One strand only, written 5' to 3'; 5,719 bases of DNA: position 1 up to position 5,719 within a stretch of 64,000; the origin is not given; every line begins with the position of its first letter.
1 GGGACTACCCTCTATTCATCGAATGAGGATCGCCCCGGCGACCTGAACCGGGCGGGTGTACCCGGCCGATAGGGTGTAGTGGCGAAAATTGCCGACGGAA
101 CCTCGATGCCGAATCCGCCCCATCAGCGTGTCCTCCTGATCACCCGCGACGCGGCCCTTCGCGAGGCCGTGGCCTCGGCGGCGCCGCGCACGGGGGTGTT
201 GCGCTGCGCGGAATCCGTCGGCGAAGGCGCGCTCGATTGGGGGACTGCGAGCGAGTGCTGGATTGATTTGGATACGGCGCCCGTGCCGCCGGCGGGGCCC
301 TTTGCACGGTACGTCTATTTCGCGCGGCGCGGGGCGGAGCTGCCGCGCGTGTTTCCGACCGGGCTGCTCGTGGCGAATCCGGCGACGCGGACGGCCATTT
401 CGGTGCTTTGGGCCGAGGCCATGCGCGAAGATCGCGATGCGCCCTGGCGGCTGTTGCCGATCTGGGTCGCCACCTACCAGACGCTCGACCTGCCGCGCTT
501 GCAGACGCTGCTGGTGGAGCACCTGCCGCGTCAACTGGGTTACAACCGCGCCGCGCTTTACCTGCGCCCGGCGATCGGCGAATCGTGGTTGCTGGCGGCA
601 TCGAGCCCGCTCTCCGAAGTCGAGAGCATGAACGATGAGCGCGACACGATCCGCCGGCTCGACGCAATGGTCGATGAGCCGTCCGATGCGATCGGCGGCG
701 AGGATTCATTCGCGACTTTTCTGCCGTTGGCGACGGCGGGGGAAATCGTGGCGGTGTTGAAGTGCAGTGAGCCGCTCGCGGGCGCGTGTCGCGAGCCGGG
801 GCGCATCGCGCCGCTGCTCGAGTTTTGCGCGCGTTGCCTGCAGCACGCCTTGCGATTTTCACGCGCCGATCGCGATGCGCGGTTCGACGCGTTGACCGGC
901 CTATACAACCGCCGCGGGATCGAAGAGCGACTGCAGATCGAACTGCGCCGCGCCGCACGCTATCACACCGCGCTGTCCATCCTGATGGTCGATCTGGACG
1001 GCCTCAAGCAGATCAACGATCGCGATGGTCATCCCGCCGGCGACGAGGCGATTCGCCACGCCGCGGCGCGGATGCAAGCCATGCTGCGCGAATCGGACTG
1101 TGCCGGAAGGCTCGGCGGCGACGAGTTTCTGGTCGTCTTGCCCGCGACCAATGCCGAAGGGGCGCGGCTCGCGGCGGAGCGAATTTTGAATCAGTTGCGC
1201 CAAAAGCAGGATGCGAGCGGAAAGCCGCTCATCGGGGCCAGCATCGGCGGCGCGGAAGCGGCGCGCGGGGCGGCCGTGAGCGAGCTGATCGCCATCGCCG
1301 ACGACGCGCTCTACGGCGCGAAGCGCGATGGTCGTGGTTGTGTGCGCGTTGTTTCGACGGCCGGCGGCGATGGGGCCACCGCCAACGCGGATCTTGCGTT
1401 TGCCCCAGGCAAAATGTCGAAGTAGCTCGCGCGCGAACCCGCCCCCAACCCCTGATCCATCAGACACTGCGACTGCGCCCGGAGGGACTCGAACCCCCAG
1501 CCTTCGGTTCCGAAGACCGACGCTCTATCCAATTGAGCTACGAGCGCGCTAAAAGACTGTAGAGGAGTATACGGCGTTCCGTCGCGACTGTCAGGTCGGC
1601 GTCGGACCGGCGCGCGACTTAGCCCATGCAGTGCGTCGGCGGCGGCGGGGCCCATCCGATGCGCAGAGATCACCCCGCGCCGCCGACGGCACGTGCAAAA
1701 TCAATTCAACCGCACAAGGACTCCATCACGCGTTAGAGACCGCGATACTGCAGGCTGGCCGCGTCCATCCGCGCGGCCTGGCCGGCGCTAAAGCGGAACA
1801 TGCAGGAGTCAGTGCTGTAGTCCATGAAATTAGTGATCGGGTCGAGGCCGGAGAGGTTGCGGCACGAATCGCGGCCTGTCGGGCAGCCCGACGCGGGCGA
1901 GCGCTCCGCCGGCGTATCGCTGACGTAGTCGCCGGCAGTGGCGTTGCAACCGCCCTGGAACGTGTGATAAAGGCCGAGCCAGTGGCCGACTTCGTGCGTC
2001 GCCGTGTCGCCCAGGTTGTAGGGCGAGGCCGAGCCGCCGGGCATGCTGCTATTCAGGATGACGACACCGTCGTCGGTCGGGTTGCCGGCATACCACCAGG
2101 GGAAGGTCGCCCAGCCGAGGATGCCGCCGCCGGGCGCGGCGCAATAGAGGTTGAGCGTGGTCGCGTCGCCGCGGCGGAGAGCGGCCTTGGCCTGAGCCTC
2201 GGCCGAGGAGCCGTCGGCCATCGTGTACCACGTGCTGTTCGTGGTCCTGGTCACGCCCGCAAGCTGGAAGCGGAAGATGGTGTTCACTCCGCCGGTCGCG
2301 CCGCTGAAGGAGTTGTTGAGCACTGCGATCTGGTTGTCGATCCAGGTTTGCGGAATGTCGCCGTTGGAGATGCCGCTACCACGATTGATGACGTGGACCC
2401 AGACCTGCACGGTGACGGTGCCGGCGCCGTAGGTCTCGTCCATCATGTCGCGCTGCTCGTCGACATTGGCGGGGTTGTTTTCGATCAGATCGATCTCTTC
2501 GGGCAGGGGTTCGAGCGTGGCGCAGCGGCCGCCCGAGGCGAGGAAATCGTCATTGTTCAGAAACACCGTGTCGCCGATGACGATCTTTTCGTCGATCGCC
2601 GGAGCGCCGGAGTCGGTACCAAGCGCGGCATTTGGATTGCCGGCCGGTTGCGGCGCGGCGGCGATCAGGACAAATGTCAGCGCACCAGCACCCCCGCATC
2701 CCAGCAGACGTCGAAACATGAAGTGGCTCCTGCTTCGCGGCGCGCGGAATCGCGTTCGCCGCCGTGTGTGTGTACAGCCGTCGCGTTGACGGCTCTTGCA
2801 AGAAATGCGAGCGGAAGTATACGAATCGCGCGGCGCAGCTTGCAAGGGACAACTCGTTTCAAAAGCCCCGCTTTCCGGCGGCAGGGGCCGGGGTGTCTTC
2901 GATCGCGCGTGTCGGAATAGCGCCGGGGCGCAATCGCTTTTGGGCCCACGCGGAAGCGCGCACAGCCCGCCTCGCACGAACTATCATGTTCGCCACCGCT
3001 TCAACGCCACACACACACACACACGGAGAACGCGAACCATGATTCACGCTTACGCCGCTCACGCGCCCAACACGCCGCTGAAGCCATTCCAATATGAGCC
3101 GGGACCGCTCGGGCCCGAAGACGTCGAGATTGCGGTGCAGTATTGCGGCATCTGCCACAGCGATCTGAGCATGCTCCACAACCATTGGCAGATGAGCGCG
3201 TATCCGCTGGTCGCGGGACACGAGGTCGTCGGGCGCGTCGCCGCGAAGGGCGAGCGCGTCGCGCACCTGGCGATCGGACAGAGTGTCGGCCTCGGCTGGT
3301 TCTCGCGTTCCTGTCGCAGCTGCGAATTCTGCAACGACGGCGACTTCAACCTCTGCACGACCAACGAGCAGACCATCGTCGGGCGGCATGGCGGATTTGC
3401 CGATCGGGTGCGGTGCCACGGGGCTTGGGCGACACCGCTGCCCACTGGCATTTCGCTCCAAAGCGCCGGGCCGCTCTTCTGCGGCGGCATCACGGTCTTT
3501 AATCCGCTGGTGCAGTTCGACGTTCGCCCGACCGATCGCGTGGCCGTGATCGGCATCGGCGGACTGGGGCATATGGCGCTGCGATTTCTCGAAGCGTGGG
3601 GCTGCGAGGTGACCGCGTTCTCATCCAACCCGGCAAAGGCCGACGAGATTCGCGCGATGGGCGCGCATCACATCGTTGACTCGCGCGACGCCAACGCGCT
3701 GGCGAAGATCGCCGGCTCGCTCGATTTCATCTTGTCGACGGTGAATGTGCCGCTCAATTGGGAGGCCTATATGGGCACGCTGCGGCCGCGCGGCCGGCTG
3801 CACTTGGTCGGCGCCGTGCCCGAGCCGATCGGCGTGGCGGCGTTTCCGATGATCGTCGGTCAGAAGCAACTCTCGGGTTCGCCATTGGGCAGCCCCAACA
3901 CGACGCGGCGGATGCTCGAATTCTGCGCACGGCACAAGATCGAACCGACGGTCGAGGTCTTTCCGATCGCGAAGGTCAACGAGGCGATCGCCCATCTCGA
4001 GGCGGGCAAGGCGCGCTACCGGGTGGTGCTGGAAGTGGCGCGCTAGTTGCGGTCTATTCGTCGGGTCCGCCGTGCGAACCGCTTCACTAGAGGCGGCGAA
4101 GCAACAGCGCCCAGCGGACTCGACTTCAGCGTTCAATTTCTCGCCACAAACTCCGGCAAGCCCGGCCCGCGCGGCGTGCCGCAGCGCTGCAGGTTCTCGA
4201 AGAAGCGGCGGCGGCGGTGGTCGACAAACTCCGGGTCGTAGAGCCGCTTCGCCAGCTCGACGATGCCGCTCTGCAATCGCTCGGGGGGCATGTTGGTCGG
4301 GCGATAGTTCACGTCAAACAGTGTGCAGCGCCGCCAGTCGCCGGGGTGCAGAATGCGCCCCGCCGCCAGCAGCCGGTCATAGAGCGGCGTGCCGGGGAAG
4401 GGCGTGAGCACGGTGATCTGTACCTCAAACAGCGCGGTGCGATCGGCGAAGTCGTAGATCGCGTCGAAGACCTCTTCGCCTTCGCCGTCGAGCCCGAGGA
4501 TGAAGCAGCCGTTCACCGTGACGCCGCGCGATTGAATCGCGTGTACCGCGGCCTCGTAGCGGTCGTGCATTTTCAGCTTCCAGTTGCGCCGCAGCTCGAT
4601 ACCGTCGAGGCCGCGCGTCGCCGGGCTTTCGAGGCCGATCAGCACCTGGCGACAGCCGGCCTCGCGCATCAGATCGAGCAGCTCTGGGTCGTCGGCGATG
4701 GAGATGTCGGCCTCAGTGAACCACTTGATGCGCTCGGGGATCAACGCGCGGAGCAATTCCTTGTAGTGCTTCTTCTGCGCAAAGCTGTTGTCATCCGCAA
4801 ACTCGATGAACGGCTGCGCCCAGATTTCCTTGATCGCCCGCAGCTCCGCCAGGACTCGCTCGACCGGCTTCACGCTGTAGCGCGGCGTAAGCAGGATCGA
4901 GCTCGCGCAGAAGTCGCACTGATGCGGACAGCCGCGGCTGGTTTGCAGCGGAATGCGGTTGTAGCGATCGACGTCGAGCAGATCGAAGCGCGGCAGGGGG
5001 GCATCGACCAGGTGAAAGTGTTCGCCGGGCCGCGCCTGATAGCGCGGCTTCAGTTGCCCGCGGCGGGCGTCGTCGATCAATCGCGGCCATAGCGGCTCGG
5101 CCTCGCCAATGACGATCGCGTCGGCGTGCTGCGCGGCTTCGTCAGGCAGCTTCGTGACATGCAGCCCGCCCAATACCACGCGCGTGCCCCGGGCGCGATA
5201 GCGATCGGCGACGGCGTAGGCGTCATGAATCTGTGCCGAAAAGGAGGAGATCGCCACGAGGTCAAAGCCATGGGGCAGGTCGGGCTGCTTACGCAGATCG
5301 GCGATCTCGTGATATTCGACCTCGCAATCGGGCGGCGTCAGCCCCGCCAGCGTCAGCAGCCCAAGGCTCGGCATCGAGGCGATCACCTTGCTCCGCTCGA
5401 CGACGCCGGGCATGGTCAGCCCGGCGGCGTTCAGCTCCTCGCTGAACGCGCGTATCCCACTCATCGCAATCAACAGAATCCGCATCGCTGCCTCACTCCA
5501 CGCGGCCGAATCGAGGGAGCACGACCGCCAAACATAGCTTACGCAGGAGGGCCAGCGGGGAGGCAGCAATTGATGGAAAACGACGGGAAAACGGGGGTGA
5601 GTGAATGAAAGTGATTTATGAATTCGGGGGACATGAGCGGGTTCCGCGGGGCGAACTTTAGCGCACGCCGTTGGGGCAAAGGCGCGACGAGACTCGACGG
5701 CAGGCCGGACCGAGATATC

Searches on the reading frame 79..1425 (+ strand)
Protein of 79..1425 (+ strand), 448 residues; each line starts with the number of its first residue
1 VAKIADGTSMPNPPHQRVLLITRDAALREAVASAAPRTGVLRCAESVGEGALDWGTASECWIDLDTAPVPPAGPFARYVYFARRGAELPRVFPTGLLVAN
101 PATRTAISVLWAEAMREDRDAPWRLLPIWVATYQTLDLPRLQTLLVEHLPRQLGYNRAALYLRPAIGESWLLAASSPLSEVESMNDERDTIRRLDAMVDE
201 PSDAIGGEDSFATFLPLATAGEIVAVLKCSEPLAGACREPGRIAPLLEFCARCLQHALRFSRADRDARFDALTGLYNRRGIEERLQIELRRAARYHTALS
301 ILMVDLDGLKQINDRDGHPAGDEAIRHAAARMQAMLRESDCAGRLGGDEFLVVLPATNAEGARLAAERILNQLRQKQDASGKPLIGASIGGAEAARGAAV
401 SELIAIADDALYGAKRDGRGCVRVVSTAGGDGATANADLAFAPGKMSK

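Call 26: search_protein_families(library=ncbifam, proteins=[window:79-1425:+], max_evalue=0.00001)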
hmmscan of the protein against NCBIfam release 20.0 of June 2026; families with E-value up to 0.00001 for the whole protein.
window:79-1425:+ (448 aa): 20 families
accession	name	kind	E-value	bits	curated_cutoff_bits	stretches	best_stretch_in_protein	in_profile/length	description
TIGR00254.1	GGDEF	domain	7.8e-41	139.6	37.4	1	266-424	4-166/168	diguanylate cyclase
NF038266.1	diguan_SiaD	equivalog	2.2e-40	138.6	290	1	267-421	94-251/252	biofilm regulation diguanylate cyclase SiaD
NF051473.1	DigCycDgcsShew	equivalog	3.4e-37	128.4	400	1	248-424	116-290/291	diguanylate cyclase DgcS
NF007380.0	PRK09894.1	equivalog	6.4e-35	120.9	256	1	247-425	111-287/296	diguanylate cyclase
NF007135.0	PRK09581.1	equivalog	4e-33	114.9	474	1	268-422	293-452/457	PleD family two-component system response regulator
NF040885.1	diguan_DgcJ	equivalog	2.3e-32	112.4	500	1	255-417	329-488/493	diguanylate cyclase DgcJ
NF007423.1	PRK09966.1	equivalog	1.7e-31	109.5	325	1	265-415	237-390/390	diguanylate cyclase DgcN/YfiN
NF007298.0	PRK09776.1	equivalog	2.3e-31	108.6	1135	1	265-427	682-847/1111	diguanylate cyclase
NF047654.1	DiguCycDgcRLepto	equivalog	4.2e-31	108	500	1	266-420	132-291/295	diguanylate cyclase DgcR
NF011955.1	PRK15426.1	equivalog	1e-28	99.9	408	1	266-423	397-559/564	cellulose biosynthesis regulator diguanylate cyclase DgcQ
NF007599.0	PRK10245.1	equivalog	1.4e-27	96.1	402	1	267-424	210-369/371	diguanylate cyclase AdrA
NF045675.1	PhdiestaseDibA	equivalog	2.3e-24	85.7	980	1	265-424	201-363/623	phosphodiesterase DibA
NF007474.0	PRK10060.1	equivalog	3.5e-24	85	782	1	266-426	236-396/663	cyclic di-GMP phosphodiesterase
NF041606.1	dguan_cyc_DgcA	equivalog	7.9e-23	80.9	370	1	292-424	203-338/340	diguanylate cyclase DgcA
NF053781.1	cdiGMPphdstlr2612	equivalog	1.6e-15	55.9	1600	1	264-420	837-997/1268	Tlr1612 family c-di-GMP phosphodiesterase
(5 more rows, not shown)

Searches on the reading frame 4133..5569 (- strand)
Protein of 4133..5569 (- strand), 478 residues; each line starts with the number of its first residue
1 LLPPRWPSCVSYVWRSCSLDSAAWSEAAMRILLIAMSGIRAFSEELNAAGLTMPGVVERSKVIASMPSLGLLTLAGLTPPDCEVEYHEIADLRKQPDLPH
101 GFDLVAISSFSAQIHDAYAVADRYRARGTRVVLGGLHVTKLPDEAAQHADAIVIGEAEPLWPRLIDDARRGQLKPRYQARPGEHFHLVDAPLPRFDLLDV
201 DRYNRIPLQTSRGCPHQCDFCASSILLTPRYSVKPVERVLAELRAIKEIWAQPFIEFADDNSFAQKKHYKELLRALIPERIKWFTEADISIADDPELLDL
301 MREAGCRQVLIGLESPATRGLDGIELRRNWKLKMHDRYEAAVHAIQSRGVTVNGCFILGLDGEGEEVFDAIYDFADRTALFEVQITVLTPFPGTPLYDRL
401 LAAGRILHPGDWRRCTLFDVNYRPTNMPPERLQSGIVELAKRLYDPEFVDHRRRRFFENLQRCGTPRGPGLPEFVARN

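Call 26: search_protein_families(library=ncbifam, proteins=[window:4133-5569:-], max_evalue=0.00001)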
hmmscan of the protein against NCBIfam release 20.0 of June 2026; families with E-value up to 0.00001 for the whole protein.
window:4133-5569:- (478 aa): 16 families
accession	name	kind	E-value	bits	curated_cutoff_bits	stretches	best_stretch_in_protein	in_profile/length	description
TIGR03471.1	HpnJ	equivalog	3.3e-28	98.8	577.6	1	206-406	198-393/472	hopanoid biosynthesis associated radical SAM protein HpnJ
TIGR04479.1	bcpD_PhpK_rSAM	subfamily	1.8e-25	89.3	600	1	204-379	240-410/504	PhpK family radical SAM P-methyltransferase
NF038361.1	rSAM_Sden_1168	equivalog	2.4e-23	82.5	575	1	204-409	280-482/560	Sden_1168 family B12-binding radical SAM P-methyltransferase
TIGR02026.1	BchE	equivalog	1.8e-21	76.6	481.35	1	188-444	170-428/497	magnesium-protoporphyrin IX monomethyl ester anaerobic oxidative cyclase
NF050148.1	rSAM_ApyD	equivalog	1.4e-18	66.7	750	1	129-400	104-393/645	RiPP biosynthesis radical SAM protein ApyD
TIGR04013.1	B12_SAM_MJ_1487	hypoth_equivalog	8e-18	64.4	251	1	101-249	44-195/382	TIGR04013 family B12-binding domain/radical SAM domain-containing protein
TIGR04072.2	rSAM_ladder_B12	equivalog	4.3e-17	61.9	360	1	115-366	84-337/443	lipid biosynthesis B12-binding/radical SAM protein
TIGR04014.1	B12_SAM_MJ_0865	equivalog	4.5e-17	62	360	1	92-401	30-359/434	methyl-coenzyme M reductase glutamine C-methyltransferase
NF033070.1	rSAM_AprD4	equivalog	8.4e-16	57.9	500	1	107-423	95-411/456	AprD4 family radical SAM diol-dehydratase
TIGR04367.1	HpnR_B12_rSAM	equivalog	1.4e-15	56.8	650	1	208-440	189-409/490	hopanoid C-3 methylase HpnR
TIGR04295.1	B12_rSAM_oligo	hypoth_equivalog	4.1e-13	48.8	400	1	208-402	203-386/422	TIGR04295 family B12-binding domain-containing radical SAM protein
NF045585.1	rSAM_slr0320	equivalog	8.8e-10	37.7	775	1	185-325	215-359/511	photosystem II high light acclimation radical SAM protein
TIGR03975.1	rSAM_ocin_1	subfamily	1.7e-07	30.1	281.85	1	204-319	260-376/606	RiPP maturation radical SAM C-methyltransferase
TIGR01125.1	TIGR01125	equivalog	6.1e-07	28.8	356.95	1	208-393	140-331/432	30S ribosomal protein S12 methylthiotransferase RimO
NF040546.1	rSAM_CUAEP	equivalog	2.9e-06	26.2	500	1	209-357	175-320/468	CUAEP/CCAEP-tail radical SAM (seleno)protein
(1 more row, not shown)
